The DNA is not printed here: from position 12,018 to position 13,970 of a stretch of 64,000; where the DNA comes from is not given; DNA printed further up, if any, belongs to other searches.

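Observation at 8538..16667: Atypical type I cas operon: cas6-cas3(N-terminal HD)-cas8-cas7-cas5-cas4/cas1 fusion-cas2, no cas11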

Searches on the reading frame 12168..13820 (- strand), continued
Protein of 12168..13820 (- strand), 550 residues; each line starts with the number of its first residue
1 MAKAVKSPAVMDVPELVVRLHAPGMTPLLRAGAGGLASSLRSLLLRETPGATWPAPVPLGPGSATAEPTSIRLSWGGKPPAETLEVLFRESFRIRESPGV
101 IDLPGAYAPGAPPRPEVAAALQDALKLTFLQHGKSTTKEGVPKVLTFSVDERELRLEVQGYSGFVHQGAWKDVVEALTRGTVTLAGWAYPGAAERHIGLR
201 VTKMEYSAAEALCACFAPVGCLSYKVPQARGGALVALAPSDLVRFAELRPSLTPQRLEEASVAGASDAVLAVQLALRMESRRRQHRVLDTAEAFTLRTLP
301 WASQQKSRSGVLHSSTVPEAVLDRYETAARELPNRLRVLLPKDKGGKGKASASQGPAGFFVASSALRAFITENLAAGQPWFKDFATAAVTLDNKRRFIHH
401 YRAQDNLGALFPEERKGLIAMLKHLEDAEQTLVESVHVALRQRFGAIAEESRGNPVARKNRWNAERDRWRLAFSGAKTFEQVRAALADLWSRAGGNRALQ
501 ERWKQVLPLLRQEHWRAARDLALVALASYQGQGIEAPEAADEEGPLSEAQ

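Call 17: find_related_loci(query=A1, collection=genome_contigs, flank=10000)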
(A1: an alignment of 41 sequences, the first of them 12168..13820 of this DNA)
Query A1 (550 aa) in genome_contigs; peptide patterns used: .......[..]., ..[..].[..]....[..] (x = any residue, [..] = any of these).
480 stretches matched a pattern; 38 encode a relative of the query (tblastn E <= 1e-3); 37 distinct loci.
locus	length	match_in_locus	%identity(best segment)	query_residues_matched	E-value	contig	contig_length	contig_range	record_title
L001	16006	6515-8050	71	1-533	0e+0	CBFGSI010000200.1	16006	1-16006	MAG TPA_asm: uncultured Archangiaceae bacterium isolate SRR17295755_concoct_80 genome assembly, contig: ERZ23329302.2736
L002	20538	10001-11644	64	3-541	0e+0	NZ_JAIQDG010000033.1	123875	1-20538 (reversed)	Myxococcus sp. RHSTA-1-4 NODE_33_length_123875_cov_170.614412, whole genome shotgun sequence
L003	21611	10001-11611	61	1-550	0e+0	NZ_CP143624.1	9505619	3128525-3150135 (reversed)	Myxococcus sp. Y35 chromosome, complete genome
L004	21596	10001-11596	61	1-543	0e+0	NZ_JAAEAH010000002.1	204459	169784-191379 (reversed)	Myxococcus sp. CA023 NODE_2_length_204459_cov_65.4961, whole genome shotgun sequence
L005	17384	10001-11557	61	1-533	0e+0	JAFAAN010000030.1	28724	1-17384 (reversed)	MAG: Proteobacteria bacterium isolate OH_PFB_83 k127_294597, whole genome shotgun sequence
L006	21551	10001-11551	61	1-533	0e+0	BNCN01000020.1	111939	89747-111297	Comamonas sp. KCTC 72670 KCTC 72670 DNA, sequence20, whole genome shotgun sequence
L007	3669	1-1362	65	87-545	0e+0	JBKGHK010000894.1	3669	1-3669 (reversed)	Pyxidicoccus sp. 3LFB2 NODE_894_length_3669_cov_39.829828, whole genome shotgun sequence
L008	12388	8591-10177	51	2-535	1e-170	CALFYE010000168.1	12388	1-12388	MAG TPA_asm: uncultured Myxococcales bacterium isolate SRR6231182_bin.43_CONCOCT_v1.1_MAG genome assembly, contig: ERZ65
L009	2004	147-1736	52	1-543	1e-173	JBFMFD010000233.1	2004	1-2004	MAG: Armatimonadota bacterium isolate MAG262 MAG262_233, whole genome shotgun sequence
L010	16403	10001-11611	61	1-548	0e+0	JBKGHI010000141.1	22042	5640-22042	Myxococcus sp. 1LA NODE_141_length_22042_cov_71.210852, whole genome shotgun sequence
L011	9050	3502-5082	52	1-532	6e-158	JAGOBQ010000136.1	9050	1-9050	MAG: Thermoanaerobaculia bacterium isolate Go_UH_bin_178 Go_UH_11077_length_9050_cov_3.036423, whole genome shotgun sequ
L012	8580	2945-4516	48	16-532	9e-143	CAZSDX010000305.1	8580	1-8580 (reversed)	MAG TPA_asm: uncultured Polyangiaceae bacterium isolate SRP290908_co2_191 genome assembly, contig: NODE_12359_length_858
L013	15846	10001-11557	53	1-532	1e-146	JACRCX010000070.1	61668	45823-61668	MAG: Deltaproteobacteria bacterium isolate NC_groundwater_1657_Pr3_B-0.1um_71_34 SR-2_scaffold_141_1352795, whole genome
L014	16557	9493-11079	51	6-544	2e-138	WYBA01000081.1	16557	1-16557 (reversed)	MAG: Myxococcales bacterium isolate PRO3 k127_86097, whole genome shotgun sequence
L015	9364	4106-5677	45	15-549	4e-138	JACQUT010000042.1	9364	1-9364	MAG: Cyanobacteria bacterium NC_groundwater_1444_Ag_S-0.65um_54_12 S_p65_S5_coassembly_k141_409703, whole genome shotgun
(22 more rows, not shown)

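Call 21: search_protein_families(library=padloc, proteins=[window:12168-13820:-], max_evalue=0.001)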
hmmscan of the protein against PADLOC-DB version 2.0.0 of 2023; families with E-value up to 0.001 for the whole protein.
window:12168-13820:- (550 aa): 4 families
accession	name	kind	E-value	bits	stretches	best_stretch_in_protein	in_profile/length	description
PDLC00967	Cas8a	-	4.9e-88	293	1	17-338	2-315/316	"CRISPR-associated protein Cas8a1/Csx13, MYXAN subtype"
PDLC01326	Cas8b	-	5.3e-80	266.6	1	17-338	2-294/295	CAS-I-B; effector_LS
PDLC00965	Cas8a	-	6.1e-43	144.9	1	370-530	1-152/152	"CRISPR-associated protein Cas8a1/Csx13, MYXAN subtype, C-terminal region"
PDLC01327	Cas8b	-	1.4e-40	136.9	1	370-530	1-140/140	CAS-I-B; effector_LS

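Call 23: search_solved_structures(query=A1, max_evalue=0.01)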
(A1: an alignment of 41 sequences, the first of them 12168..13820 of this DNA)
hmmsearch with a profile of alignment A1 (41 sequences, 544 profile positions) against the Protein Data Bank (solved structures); distinct sequences matched with E-value up to 0.01: 2.
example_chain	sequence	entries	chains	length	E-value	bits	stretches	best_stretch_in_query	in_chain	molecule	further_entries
8fcj_I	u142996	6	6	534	8.2e-37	130.1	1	8-537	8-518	Type I-B CRISPR-associated protein Cas8 | Type I-MYXAN CRISPR-associated Cas8a1/Cmx1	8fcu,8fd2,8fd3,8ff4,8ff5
8fcj_J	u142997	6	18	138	8.9e-09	37.6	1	415-538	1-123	Type I-B CRISPR-associated protein Cas11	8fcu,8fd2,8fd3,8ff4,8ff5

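Call 40: find_encoding_contigs(protein=window:12168-13820:-, flank=3000, max_places=4)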
Protein window:12168-13820:- (550 aa): no gene with exactly this product is on record in the collection.

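Call 41: find_encoding_contigs(protein=P0001, flank=8000, max_places=3)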
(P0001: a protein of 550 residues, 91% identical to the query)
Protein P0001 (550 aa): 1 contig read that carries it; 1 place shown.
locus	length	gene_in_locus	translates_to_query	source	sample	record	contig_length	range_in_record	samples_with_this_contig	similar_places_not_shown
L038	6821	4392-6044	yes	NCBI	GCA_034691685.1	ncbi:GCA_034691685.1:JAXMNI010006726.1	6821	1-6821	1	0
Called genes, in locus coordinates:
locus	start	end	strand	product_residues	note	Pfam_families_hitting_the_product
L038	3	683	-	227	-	?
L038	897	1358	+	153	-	-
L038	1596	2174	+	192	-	PF09559:Cas6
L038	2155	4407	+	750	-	PF18019:Cas3_HD, PF00270:DEAD (weak), PF22590:Cas3-like_C_2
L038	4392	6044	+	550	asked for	PF27372:DevT_N, PF27281:DevT_C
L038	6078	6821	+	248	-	?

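Call 49: predict_structure(alignment_id=A1)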
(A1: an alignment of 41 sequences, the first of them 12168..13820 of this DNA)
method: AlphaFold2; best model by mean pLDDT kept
length: 550 residues; sequences in the alignment: 41
mean_pLDDT: 85.3   pTM: 0.84
mean pLDDT of the five models: 85.3, 84.9, 84.3, 83.7, 82.0
residues with pLDDT >= 90: 343; 70-90: 134; 50-70: 27; < 50: 46
segments of 3 or more residues with pLDDT < 50: 1-8, 194-201, 344-355, 533-550
pLDDT, mean of each block of 10 residues (from residue 1): 46 89 93 98 95 96 97 95 97 92 93 92 91 81 84 85 94 95 82 51 80 97 90 93 95 93 93 87 72 85 75 79 96 85 47 58 91 94 93 84 74 90 96 94 91 90 92 95 95 85 92 96 94 41 31
secondary structure, 60 per line:
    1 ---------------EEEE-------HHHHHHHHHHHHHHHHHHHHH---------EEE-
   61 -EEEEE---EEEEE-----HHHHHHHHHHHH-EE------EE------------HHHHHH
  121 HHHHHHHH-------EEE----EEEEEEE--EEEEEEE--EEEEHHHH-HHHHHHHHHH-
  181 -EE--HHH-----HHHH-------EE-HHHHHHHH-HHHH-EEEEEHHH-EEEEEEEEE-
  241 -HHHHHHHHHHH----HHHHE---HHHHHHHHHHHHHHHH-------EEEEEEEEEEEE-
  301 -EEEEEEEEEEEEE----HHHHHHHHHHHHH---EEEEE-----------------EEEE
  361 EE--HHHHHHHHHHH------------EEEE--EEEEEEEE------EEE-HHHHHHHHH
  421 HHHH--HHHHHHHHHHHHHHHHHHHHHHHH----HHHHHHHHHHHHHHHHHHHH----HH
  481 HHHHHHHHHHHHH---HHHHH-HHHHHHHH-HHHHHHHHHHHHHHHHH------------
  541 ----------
elements in order: E16-19 H27-47 E57-59 E62-66 E70-74 H80-91 H115-128 E136-138 E143-149 E152-158 E161-164 H165-168 H170-179 H194-197 H208-215 H217-220 E222-226 E231-239 H242-252 H257-260 H265-280 E288-299 E302-314 H319-331 E335-339 E357-362 H365-375 E388-391 E394-401 E408-410 H412-424 H427-450 H455-474 H479-493 H497-501 H503-510 H512-528

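Call 53: fold_search(model_id=the predicted structure, library=pdb)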
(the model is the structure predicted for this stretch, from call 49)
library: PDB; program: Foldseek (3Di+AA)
matches with E <= 10: 149; with E <= 0.001: 2
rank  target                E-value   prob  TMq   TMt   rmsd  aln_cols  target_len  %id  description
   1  8fcj_I                4.9e-21  1.00  0.73  0.81   4.3       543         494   17  Cryo-EM structure of Cascade-DNA (P23) complex in type I-B CAST system (released 2023-08-09)
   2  8h67_L                3.8e-07  1.00  0.49  0.54   9.3       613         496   14  type I-B Cascade bound to a PAM-containing dsDNA target at 3.8 angstrom resolution. (released 2024-05-01)
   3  8fcj_J                2.5e-01  1.00  0.17  0.73   2.5       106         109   19  Cryo-EM structure of Cascade-DNA (P23) complex in type I-B CAST system (released 2023-08-09)
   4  4z2e_B                4.8e-01  0.06  0.07  0.08  28.0       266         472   12  Quinolone(Trovafloxacin)-DNA cleavage complex of gyrase from S. pneumoniae (released 2016-09-14)
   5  9rae_B                4.8e-01  0.04  0.08  0.09  27.8       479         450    8  PhiC31 integrase-attL complex: P'-bound subregion (released 2026-02-11)
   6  6z1a_D                8.3e-01  0.08  0.08  0.07  26.1       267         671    9  Ternary complex of Staphylococcus aureus DNA gyrase with AMK12 and DNA (released 2020-11-11)
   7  9n26_A                1.1e+00  0.05  0.08  0.07  26.0       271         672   10  DNA gyrase complexed with uncleaved DNA and Compound 148 to 1.96 A resolution (released 2025-04-09)
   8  5cdp_C                1.4e+00  0.05  0.08  0.09  26.1       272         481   10  2.45A structure of etoposide with S.aureus DNA gyrase and DNA (released 2015-12-16)
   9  6qtk_A                1.4e+00  0.02  0.06  0.06  26.0       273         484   13  2.31A structure of gepotidacin with S.aureus DNA gyrase and doubly nicked DNA (released 2019-03-13)
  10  6fqv_A                1.5e+00  0.05  0.08  0.09  25.8       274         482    9  2.60A BINARY COMPLEX OF S.AUREUS GYRASE with UNCLEAVED DNA (released 2018-04-04)
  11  5npp_B                1.6e+00  0.04  0.08  0.07  25.7       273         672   10  2.22A STRUCTURE OF THIOPHENE2 AND GSK945237 WITH S.AUREUS DNA GYRASE AND DNA (released 2017-07-12)
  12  2xcs_B                1.6e+00  0.02  0.06  0.06  26.1       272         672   13  The 2.1A crystal structure of S. aureus Gyrase complex with GSK299423 and DNA (released 2010-08-04)
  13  8qdx_C                1.7e+00  0.03  0.08  0.06  30.2       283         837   10  E. coli DNA gyrase bound to a DNA crossover (released 2024-04-10)
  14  5npp_D                1.7e+00  0.03  0.07  0.06  26.5       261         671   11  2.22A STRUCTURE OF THIOPHENE2 AND GSK945237 WITH S.AUREUS DNA GYRASE AND DNA (released 2017-07-12)
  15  5cdp_A                1.7e+00  0.02  0.06  0.06  25.3       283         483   11  2.45A structure of etoposide with S.aureus DNA gyrase and DNA (released 2015-12-16)
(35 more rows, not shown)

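Call 59: list_cluster_members(proteins=[P0028, P0001])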
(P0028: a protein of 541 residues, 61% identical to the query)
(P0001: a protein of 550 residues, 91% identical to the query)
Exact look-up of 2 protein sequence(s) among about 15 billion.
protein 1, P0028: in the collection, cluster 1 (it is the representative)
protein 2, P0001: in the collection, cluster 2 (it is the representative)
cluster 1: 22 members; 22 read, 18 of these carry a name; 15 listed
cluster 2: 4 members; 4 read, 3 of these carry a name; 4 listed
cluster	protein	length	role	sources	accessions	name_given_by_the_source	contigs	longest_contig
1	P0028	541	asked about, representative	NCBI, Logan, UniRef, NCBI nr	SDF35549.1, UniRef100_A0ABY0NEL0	CRISPR-associated protein Cas8a1/Csx13, MYXAN subtype/CRISPR-associated protein ...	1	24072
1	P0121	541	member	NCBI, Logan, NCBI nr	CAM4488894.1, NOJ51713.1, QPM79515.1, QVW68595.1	type I-MYXAN CRISPR-associated Cas8a1/Cmx1 [Myxococcus xanthus]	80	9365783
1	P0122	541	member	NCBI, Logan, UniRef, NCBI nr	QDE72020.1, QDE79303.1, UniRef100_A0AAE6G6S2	type I-MYXAN CRISPR-associated Cas8a1/Cmx1 [Myxococcus xanthus] | Type I-MYXAN CRISPR-associated Cas8a1/Cmx1 n=1 Tax=Myxococcus xanthus TaxID=34 ...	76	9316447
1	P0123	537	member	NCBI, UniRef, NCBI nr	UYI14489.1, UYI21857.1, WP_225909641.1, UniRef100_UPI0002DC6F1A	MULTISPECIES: type I-MYXAN CRISPR-associated Cas8a1/Cmx1 [Myxococcus] | type I-MYXAN CRISPR-associated Cas8a1/Cmx1 n=1 Tax=Myxococcus TaxID=32 RepID=UPI0002DC6F1A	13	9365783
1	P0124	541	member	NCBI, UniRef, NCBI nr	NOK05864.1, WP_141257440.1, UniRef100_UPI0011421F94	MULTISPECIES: type I-MYXAN CRISPR-associated Cas8a1/Cmx1 [Myxococcus] | type I-MYXAN CRISPR-associated Cas8a1/Cmx1 n=1 Tax=Myxococcus sp. CA018 TaxID=2651864 ...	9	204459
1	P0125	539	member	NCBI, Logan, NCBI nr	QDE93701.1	type I-MYXAN CRISPR-associated Cas8a1/Cmx1 [Myxococcus xanthus]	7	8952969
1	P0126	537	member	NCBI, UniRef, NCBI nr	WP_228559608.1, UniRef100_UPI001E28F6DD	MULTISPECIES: type I-MYXAN CRISPR-associated Cas8a1/Cmx1 [unclassified Myxococcus] | type I-MYXAN CRISPR-associated Cas8a1/Cmx1 n=1 Tax=Myxococcus TaxID=32 RepID=UPI001E28F6DD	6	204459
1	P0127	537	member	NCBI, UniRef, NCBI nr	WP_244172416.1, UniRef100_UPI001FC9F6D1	type I-MYXAN CRISPR-associated Cas8a1/Cmx1 [Myxococcus virescens] | type I-MYXAN CRISPR-associated Cas8a1/Cmx1 n=1 Tax=Myxococcus virescens TaxID=83456 ...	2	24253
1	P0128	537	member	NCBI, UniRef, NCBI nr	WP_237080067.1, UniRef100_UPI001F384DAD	type I-MYXAN CRISPR-associated Cas8a1/Cmx1 [Myxococcus xanthus] | type I-MYXAN CRISPR-associated Cas8a1/Cmx1 n=1 Tax=Myxococcus xanthus TaxID=34 ...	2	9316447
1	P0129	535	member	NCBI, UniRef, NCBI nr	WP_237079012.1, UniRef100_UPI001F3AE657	type I-MYXAN CRISPR-associated Cas8a1/Cmx1 [Myxococcus xanthus] | type I-MYXAN CRISPR-associated Cas8a1/Cmx1 n=1 Tax=Myxococcus xanthus TaxID=34 ...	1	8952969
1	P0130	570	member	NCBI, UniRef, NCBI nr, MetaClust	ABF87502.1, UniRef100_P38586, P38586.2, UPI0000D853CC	putative CRISPR-associated protein [Myxococcus xanthus DK 1622] | CRISPR-associated protein Cas8a1/Csx13 n=2 Tax=Myxococcus xanthus TaxID=34 ... | RecName: Full=CRISPR-associated protein Cas8a1/Csx13; AltName: Full=CRISPR-associated ...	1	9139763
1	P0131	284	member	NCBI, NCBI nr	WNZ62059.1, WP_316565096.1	CRISPR-associated protein Cas8a1/Csx13 [Myxococcus sp. MxC21-1]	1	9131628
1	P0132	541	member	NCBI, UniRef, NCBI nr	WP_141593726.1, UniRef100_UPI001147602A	type I-MYXAN CRISPR-associated Cas8a1/Cmx1 [Myxococcus sp. AB056] | type I-MYXAN CRISPR-associated Cas8a1/Cmx1 n=1 Tax=Myxococcus sp. AB056 TaxID=2562792 ...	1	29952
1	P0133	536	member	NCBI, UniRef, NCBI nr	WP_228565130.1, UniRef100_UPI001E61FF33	type I-MYXAN CRISPR-associated Cas8a1/Cmx1 [Myxococcus sp. AB036A] | type I-MYXAN CRISPR-associated Cas8a1/Cmx1 n=1 Tax=Myxococcus sp. AB036A TaxID=2562793 ...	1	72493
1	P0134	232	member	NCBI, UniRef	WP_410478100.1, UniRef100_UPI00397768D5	CRISPR-associated protein Cas8a1/Csx13 [Myxococcus sp. MxC21-1] | CRISPR-associated protein Cas8a1/Csx13 n=1 Tax=Myxococcus sp. MxC21-1 TaxID=3041439 ...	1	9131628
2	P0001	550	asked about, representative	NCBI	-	-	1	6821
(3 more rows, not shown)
